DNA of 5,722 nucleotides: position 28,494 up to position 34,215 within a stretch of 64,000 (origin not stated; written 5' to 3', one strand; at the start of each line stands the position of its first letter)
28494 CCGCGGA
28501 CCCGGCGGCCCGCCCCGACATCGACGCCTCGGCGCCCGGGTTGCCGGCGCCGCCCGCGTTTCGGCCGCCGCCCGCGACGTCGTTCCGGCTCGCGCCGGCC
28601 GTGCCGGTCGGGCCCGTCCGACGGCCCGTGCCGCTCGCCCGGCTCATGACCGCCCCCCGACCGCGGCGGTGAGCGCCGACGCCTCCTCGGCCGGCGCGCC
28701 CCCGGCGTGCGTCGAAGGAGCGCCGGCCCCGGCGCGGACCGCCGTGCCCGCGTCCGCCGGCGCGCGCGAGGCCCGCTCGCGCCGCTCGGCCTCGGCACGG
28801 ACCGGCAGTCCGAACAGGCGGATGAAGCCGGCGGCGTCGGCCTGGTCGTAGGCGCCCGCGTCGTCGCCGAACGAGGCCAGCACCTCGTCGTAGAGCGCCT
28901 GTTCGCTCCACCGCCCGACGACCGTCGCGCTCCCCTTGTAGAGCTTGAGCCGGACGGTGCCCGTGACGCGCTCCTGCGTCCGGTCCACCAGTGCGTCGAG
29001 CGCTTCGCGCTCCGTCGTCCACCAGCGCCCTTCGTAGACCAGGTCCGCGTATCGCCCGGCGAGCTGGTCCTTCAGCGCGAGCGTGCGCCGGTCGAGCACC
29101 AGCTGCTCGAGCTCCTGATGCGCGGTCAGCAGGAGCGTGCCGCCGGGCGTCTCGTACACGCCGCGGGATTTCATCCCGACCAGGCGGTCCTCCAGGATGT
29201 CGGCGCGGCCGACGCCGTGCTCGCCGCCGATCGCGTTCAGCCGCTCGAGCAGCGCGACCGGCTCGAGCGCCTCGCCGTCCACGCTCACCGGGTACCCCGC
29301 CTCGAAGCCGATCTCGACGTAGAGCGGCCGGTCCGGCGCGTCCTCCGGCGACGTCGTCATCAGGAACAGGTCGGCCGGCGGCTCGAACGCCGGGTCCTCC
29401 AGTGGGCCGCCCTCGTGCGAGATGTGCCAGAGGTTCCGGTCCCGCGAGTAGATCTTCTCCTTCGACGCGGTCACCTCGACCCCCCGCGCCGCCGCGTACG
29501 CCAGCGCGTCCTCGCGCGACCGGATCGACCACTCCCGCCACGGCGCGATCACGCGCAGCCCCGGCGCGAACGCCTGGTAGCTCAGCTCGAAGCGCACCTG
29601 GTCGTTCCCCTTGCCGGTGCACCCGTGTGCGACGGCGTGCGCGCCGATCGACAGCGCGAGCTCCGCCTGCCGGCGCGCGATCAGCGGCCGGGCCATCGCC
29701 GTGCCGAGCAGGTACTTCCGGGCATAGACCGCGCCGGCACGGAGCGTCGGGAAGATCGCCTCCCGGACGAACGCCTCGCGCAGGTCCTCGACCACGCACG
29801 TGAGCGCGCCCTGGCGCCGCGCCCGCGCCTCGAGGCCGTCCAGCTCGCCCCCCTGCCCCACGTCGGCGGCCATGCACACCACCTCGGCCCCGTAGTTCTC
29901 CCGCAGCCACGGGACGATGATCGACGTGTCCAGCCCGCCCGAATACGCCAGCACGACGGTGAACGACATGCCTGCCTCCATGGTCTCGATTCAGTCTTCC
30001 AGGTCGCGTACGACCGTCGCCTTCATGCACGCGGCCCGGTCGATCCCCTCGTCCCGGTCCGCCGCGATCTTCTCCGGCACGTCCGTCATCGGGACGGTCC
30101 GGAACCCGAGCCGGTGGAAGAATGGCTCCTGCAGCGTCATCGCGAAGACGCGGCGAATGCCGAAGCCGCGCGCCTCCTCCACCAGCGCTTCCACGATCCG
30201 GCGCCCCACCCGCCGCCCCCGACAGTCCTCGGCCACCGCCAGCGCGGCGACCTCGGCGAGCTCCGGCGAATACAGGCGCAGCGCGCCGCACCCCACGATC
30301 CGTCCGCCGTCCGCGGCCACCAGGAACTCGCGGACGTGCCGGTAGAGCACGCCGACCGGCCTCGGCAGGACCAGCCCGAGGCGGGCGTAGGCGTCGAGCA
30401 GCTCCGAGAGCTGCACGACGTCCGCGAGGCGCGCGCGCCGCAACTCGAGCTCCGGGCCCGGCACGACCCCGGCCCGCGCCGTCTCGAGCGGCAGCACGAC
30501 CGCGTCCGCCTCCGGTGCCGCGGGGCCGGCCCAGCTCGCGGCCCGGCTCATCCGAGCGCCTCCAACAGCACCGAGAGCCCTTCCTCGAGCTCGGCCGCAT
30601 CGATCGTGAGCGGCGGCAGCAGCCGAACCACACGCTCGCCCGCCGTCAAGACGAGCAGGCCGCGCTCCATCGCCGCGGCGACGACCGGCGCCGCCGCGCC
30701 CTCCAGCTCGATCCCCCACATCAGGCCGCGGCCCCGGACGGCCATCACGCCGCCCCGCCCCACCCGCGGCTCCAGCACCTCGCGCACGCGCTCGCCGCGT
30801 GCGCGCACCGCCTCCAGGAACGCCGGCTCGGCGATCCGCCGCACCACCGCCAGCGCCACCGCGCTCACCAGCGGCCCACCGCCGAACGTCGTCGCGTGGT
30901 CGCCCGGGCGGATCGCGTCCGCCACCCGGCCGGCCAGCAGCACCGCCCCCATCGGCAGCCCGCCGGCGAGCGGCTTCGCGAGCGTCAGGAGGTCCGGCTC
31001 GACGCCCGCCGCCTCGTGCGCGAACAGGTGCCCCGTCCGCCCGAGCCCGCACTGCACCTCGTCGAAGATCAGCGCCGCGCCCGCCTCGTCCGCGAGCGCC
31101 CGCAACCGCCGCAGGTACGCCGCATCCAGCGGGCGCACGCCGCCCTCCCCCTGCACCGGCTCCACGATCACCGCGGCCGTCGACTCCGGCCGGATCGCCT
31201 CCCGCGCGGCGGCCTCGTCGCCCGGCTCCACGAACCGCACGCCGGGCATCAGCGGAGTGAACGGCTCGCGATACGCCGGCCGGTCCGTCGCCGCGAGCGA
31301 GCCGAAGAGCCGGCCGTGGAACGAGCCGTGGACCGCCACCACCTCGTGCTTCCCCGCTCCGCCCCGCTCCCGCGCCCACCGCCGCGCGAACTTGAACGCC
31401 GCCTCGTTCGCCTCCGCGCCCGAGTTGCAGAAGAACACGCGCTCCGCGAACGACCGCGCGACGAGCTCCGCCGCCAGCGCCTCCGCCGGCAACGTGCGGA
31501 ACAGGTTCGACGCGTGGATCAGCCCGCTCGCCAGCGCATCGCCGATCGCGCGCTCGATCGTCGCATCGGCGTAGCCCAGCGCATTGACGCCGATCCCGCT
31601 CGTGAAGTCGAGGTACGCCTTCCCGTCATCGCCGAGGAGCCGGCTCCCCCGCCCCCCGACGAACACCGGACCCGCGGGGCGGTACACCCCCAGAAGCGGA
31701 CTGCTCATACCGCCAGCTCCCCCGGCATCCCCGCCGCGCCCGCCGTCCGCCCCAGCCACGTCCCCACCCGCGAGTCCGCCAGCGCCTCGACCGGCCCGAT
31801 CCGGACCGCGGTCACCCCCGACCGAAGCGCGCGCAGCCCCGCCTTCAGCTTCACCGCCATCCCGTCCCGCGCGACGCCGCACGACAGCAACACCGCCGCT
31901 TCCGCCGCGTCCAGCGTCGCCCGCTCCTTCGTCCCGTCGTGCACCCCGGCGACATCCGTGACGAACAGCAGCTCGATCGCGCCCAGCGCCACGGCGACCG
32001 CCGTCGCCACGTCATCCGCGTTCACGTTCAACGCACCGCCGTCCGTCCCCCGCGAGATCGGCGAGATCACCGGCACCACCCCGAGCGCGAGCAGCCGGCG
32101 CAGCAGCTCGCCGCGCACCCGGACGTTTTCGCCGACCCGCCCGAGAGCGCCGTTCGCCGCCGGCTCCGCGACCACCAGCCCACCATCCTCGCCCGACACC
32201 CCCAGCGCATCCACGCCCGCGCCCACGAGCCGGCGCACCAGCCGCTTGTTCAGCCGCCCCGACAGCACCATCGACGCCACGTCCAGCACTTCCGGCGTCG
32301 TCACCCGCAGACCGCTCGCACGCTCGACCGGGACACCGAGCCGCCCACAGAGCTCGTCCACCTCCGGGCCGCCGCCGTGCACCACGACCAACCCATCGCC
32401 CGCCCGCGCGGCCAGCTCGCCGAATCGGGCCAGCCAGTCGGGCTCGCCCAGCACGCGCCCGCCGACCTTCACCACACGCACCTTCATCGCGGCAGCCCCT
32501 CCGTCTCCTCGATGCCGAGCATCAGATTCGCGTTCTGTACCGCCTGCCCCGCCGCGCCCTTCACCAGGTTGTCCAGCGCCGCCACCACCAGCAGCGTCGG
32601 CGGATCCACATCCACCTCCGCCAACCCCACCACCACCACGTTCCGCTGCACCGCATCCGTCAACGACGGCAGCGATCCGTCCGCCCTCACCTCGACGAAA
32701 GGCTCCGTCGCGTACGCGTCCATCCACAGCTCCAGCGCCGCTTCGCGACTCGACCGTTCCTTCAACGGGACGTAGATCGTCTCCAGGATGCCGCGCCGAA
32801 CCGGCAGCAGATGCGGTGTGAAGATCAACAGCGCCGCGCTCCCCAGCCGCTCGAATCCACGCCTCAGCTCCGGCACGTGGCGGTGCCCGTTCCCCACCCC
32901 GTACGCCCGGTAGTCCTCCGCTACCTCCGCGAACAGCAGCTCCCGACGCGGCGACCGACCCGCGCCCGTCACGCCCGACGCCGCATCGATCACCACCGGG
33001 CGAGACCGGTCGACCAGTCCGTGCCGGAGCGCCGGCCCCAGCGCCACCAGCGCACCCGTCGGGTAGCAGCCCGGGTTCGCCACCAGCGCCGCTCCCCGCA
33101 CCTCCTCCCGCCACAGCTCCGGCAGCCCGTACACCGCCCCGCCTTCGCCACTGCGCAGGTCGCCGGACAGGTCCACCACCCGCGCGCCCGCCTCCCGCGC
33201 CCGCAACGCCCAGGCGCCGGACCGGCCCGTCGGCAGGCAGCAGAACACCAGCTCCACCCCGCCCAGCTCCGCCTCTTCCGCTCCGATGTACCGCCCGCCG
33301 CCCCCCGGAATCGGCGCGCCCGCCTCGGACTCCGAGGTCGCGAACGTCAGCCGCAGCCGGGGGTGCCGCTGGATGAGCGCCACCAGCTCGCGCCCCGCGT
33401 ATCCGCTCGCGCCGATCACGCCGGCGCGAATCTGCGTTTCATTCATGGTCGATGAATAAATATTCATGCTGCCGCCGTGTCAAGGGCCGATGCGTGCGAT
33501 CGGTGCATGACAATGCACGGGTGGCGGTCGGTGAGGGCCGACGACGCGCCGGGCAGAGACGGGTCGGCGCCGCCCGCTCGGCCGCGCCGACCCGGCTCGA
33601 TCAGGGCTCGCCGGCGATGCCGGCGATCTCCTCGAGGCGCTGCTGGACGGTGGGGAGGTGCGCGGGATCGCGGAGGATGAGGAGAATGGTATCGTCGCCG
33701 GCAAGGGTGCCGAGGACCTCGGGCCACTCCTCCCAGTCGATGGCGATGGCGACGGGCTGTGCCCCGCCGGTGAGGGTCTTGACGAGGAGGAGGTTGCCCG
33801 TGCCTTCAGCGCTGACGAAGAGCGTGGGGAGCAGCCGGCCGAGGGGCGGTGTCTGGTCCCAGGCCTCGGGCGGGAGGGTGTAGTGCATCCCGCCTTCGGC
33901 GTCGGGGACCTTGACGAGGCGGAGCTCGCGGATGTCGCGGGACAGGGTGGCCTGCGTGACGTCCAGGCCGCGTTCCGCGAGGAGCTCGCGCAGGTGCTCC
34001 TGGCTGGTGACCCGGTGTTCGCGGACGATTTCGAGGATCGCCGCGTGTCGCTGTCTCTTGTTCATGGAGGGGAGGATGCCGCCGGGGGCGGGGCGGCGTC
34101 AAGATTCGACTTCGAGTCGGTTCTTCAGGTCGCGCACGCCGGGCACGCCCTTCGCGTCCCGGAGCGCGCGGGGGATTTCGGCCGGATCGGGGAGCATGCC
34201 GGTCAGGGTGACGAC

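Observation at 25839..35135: Arginine operon is bracketed by two diverged copies of an unrecognised two-gene module (duplicated-helix protein plus small DIGY-peptide protein)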

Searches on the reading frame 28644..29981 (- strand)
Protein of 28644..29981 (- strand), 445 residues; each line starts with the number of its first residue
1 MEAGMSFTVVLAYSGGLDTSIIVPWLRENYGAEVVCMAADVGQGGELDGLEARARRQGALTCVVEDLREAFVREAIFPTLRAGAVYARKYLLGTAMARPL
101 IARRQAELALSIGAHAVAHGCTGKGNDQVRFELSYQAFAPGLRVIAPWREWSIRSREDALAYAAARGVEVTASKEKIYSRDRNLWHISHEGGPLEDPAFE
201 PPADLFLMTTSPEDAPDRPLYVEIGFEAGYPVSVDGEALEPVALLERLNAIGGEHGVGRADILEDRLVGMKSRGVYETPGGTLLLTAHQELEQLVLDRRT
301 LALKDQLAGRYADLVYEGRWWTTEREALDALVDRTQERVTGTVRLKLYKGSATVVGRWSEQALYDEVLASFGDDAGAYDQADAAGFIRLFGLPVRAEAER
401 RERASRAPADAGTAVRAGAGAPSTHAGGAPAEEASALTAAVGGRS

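Call 96: search_protein_families(library=ncbifam, proteins=[window:28644-29981:-], max_evalue=1e-20)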
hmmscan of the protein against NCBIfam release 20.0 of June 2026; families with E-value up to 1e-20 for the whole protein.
window:28644-29981:- (445 aa): 6 families
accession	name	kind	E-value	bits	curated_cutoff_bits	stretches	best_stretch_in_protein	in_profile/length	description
NF001770.0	PRK00509.1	equivalog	1.3e-173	577.7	334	1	8-401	6-398/401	argininosuccinate synthase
TIGR00032.1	argG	equivalog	2.9e-142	474.6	268.2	1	9-398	2-390/394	argininosuccinate synthase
NF010392.0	PRK13820.1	equivalog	1.3e-127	426.1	512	1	8-398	4-389/395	argininosuccinate synthase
NF003385.0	PRK04527.1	equivalog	1.5e-65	221.4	603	1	8-392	5-387/401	argininosuccinate synthase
NF038212.1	argG_rel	exception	9.4e-53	179.4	425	1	8-364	16-368/381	argininosuccinate synthase-related protein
NF003779.0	PRK05370.1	equivalog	3.5e-45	154.7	657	1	9-364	14-382/448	argininosuccinate synthase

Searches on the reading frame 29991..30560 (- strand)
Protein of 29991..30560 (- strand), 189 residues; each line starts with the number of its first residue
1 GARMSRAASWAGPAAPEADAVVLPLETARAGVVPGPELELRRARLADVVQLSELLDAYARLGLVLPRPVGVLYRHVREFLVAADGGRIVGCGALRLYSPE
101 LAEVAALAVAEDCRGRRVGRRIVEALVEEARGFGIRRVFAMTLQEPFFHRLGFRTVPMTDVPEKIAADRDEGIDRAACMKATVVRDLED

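Call 48: search_protein_families(library=pfam, proteins=[window:29991-30560:-], max_evalue=0.01)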
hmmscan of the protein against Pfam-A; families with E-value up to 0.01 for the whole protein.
window:29991-30560:- (189 aa): 4 families
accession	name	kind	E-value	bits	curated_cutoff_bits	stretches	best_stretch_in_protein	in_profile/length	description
PF00583.31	Acetyltransf_1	-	9.2e-14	52.2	20.7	1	77-153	33-116/116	Acetyltransferase (GNAT) family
PF13508.13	Acetyltransf_7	-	2.3e-13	50.8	27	1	78-154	4-83/84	Acetyltransferase (GNAT) domain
PF13673.13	Acetyltransf_10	-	1e-08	35.6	23.6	1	78-156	32-110/128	Acetyltransferase (GNAT) domain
PF13527.13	Acetyltransf_9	-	0.00044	20.7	25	1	79-155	43-126/127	Acetyltransferase (GNAT) domain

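Call 96: search_protein_families(library=ncbifam, proteins=[window:29991-30560:-], max_evalue=1e-20)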
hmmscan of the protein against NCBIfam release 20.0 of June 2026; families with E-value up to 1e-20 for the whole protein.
window:29991-30560:- (189 aa): 3 families
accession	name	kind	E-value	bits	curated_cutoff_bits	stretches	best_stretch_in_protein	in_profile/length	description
NF005840.0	PRK07757.1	equivalog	1.2e-38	132.4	154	1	38-187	3-152/153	N-acetyltransferase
NF005921.0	PRK07922.1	equivalog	3.9e-33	114.5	180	1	37-168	6-138/170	amino-acid N-acetyltransferase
NF008964.0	PRK12308.1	equivalog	5.2e-24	84.6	657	1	37-180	463-606/624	argininosuccinate lyase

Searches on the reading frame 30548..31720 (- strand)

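Call 96: search_protein_families(library=ncbifam, proteins=[window:30548-31720:-], max_evalue=1e-20)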
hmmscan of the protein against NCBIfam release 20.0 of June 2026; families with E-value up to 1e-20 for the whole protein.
window:30548-31720:- (390 aa): 67 families (the best 25 are shown)
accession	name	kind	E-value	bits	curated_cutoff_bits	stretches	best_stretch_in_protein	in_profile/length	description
TIGR00707.1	argD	subfamily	5e-127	423.8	410.05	1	13-388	6-379/381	acetylornithine/succinylornithine family transaminase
NF002325.0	PRK01278.1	subfamily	1.2e-124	416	372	1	6-388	3-385/395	acetylornithine transaminase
NF002874.0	PRK03244.1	equivalog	1.1e-119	399.8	457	1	12-388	21-391/399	acetylornithine transaminase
TIGR03246.1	arg_catab_astC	subfamily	3.2e-109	365.5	609.95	1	9-388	10-392/397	acetylornithine/succinylornithine family transaminase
NF003468.0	PRK05093.1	subfamily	1.6e-108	363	522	1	9-388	16-398/405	acetylornithine/succinyldiaminopimelate transaminase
NF002797.0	PRK02936.1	equivalog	3.2e-106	355.3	496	1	20-388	15-376/385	acetylornithine transaminase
NF009047.0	PRK12381.1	subfamily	4.8e-106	355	630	1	9-388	14-396/406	bifunctional succinylornithine transaminase/acetylornithine transaminase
NF003397.0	PRK04612.1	equivalog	6.1e-100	334.9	735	1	9-389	15-401/408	acetylornithine transaminase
NF003273.0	PRK04260.1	equivalog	1.9e-93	313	616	1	12-388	7-374/376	acetylornithine transaminase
NF002985.0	PRK03715.1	equivalog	3.2e-88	296.1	568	1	18-386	20-388/395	acetylornithine transaminase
NF004426.0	PRK05769.1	equivalog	1.5e-86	290.9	552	2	173-389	214-437/441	acetyl ornithine aminotransferase family protein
NF042418.1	LysJ_Th_th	equivalog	5.3e-83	279.1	700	1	11-384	13-380/386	[LysW]-aminoadipate semialdehyde transaminase LysJ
NF005993.0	PRK08117.1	subfamily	6.8e-82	275.4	574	2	174-389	201-427/433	aspartate aminotransferase family protein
NF045491.1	LysJ_Sulfobales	equivalog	1e-72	245.2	700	1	12-383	6-371/386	[LysW]-aminoadipate semialdehyde/glutamate semialdehyde transaminase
NF003087.0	PRK04013.1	equivalog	1.3e-71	241.6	528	1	21-381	11-350/364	acetylornithine/acetyl-lysine aminotransferase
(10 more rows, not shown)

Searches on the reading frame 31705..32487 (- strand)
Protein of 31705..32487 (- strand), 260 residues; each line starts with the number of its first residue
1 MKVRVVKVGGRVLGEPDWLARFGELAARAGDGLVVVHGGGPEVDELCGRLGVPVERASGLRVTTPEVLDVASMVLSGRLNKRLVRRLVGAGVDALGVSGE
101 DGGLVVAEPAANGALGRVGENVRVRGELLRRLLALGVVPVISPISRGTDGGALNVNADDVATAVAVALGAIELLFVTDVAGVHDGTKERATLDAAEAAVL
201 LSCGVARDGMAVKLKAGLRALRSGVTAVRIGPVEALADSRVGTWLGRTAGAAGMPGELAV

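Call 96: search_protein_families(library=ncbifam, proteins=[window:31705-32487:-], max_evalue=1e-20)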
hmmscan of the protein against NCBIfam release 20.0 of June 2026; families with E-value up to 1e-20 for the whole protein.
window:31705-32487:- (260 aa): 6 families
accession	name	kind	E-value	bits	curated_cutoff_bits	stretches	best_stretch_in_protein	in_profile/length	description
TIGR00761.1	argB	equivalog_domain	6.1e-57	192.8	151.3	1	4-230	2-231/231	acetylglutamate kinase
NF010659.0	PRK14058.1-1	equivalog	1.3e-28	99.9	223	1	5-231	3-247/267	[LysW]-aminoadipate kinase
NF003387.0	PRK04531.1-2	equivalog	2e-27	95.8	426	1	2-216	37-250/441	acetylglutamate kinase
NF010662.0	PRK14058.1-4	equivalog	1.2e-26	93.4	194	1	4-232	2-243/264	[LysW]-aminoadipate/[LysW]-glutamate kinase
NF010661.0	PRK14058.1-3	equivalog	1.4e-25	90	251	1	4-231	3-251/283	acetylglutamate/acetylaminoadipate kinase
NF010660.0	PRK14058.1-2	equivalog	1.6e-24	87.1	241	1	3-230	1-239/249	[LysW]-aminoadipate/[LysW]-glutamate kinase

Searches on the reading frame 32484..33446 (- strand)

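Call 96: search_protein_families(library=ncbifam, proteins=[window:32484-33446:-], max_evalue=1e-20)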
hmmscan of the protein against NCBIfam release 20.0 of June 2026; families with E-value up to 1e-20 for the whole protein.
window:32484-33446:- (320 aa): 2 families
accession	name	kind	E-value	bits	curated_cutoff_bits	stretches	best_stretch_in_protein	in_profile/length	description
TIGR01850.1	argC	equivalog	2.2e-86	290.2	233.6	1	6-319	1-339/345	N-acetyl-gamma-glutamyl-phosphate reductase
TIGR01851.1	argC_other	equivalog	1.9e-31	109.6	229.85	1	61-312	47-310/310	N-acetyl-gamma-glutamyl-phosphate reductase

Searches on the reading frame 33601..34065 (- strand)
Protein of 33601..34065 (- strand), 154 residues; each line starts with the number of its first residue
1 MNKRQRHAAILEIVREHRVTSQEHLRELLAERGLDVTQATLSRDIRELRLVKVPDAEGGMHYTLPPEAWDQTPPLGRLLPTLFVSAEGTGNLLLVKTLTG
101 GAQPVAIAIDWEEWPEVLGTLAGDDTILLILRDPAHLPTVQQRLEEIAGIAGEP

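Call 48: search_protein_families(library=pfam, proteins=[window:33601-34065:-], max_evalue=0.01)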
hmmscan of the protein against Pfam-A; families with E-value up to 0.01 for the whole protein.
window:33601-34065:- (154 aa): 2 families
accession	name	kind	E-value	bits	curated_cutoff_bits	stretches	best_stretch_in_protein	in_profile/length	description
PF01316.27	Arg_repressor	-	4.3e-25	87.7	27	1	1-67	1-67/70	Arginine repressor, DNA binding domain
PF02863.23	Arg_repressor_C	-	6.8e-21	74.3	25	1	81-145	3-67/68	Arginine repressor, C-terminal domain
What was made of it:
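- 33601..34065 (-): argR, 33 nt downstream of smallB. The Pfam Arg_repressor N- and C-terminal domains both match (call 48).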

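Call 96: search_protein_families(library=ncbifam, proteins=[window:33601-34065:-], max_evalue=1e-20)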
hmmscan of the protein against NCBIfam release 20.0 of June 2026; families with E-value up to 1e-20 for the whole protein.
window:33601-34065:- (154 aa): 4 families
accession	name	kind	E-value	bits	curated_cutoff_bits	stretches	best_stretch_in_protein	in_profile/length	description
TIGR01529.1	argR_whole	equivalog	3.9e-40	137.2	130.45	1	5-147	2-145/146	arginine repressor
NF003281.1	PRK04280.1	equivalog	4.4e-39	134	182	1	2-146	1-146/148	transcriptional regulator AhrC/ArgR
NF002880.0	PRK03341.1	equivalog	9.2e-39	132.8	200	1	2-147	14-166/170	arginine repressor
NF001680.0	PRK00441.1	equivalog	3.3e-35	121.4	184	1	3-147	2-147/150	arginine repressor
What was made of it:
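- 33601..34065 (-): TIGR01529 argR_whole scores 137 bits against a cut-off of 130 (call 96).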
